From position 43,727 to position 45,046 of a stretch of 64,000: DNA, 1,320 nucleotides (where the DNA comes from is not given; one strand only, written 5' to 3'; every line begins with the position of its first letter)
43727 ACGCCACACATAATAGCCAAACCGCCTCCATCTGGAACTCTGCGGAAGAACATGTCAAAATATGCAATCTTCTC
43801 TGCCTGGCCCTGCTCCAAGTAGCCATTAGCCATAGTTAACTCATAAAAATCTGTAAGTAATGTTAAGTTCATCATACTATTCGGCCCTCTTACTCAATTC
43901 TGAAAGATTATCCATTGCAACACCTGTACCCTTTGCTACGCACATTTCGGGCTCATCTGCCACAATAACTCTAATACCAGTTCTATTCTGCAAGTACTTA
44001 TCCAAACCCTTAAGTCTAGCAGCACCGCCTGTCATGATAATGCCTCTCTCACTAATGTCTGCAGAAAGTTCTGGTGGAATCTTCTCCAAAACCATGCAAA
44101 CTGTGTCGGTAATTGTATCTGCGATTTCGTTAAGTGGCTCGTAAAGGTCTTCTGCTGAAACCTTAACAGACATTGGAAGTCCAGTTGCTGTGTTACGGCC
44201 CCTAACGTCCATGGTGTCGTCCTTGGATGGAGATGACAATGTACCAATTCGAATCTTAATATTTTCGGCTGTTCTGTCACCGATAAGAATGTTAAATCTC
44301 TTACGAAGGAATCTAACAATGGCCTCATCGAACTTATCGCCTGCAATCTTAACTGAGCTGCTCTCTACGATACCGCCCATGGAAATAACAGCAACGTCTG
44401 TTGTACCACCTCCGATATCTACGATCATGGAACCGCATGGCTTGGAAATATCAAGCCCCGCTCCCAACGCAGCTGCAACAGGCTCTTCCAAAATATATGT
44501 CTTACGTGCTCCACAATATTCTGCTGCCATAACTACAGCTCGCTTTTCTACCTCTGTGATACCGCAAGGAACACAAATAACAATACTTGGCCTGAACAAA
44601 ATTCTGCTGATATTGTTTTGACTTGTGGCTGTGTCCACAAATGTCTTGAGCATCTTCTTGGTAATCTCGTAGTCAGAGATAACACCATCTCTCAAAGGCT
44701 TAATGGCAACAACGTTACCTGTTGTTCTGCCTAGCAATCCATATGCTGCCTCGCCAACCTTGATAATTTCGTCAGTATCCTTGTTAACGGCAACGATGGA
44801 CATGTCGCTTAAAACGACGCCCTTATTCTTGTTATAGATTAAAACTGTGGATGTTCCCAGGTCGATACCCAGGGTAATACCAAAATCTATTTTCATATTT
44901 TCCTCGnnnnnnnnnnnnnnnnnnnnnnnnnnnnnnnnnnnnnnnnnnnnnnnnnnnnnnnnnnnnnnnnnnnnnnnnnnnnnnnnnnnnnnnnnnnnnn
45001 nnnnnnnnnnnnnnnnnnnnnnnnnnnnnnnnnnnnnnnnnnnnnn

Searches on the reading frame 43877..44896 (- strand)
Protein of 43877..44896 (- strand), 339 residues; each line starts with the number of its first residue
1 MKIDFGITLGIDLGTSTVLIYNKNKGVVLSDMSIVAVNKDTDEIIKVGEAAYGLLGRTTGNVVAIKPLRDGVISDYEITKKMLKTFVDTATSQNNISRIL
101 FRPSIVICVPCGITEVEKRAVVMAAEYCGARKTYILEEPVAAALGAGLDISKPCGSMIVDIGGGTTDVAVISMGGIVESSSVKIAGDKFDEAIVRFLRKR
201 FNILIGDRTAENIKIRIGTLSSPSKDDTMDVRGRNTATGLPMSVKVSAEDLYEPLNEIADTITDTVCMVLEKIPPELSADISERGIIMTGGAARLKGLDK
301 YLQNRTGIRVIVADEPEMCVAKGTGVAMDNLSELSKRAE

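Call 44: search_protein_families(library=pfam, proteins=[window:43877-44896:-], max_evalue=0.00001)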
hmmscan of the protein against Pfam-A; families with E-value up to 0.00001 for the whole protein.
window:43877-44896:- (339 aa): 4 families
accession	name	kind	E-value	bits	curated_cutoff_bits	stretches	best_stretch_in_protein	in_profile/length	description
PF06723.19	MreB_Mbl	-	8.7e-127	422.9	27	1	8-335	3-326/327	MreB/Mbl protein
PF00012.26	HSP70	-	8.3e-16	57.8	20.6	1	77-328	112-372/599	Hsp70 protein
PF14450.12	FtsA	-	6.9e-13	49.5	31.8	1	158-321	2-125/127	Cell division protein FtsA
PF00022.25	Actin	-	3.4e-09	36.2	27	1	44-200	45-190/410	Actin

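Call 50: list_cluster_members(proteins=[window:43877-44896:-, window:47734-49311:-, window:42430-43875:-, window:62497-63528:+, window:54654-55517:-, window:56484-57233:-])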
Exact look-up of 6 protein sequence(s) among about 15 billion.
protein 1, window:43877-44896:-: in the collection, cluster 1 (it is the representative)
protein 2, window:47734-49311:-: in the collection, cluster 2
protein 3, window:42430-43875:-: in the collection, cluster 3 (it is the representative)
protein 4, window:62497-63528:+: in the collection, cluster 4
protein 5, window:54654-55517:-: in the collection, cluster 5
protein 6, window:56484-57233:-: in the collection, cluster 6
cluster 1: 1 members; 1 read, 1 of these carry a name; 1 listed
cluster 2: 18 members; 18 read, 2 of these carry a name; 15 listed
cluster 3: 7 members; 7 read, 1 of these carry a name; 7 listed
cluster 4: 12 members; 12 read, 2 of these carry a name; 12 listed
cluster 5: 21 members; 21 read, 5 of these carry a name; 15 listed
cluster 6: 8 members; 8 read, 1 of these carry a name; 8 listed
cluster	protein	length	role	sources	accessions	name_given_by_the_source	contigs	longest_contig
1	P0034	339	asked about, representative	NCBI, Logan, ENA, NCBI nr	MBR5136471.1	MAG: rod shape-determining protein [Clostridia bacterium] | rod shape-determining protein [Clostridia bacterium]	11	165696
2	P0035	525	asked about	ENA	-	-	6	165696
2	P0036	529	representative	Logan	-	-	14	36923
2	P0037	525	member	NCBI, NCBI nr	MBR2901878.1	MAG: ribonuclease Y [Clostridia bacterium] | ribonuclease Y [Clostridia bacterium]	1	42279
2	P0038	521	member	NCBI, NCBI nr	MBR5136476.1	MAG: ribonuclease Y [Clostridia bacterium] | ribonuclease Y [Clostridia bacterium]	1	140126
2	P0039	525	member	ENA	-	-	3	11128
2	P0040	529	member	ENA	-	-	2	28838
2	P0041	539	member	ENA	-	-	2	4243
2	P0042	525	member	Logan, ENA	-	-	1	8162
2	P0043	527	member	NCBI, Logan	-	-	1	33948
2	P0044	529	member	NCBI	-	-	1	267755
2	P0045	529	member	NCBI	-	-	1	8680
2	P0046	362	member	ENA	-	-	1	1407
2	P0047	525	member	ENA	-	-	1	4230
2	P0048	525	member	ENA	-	-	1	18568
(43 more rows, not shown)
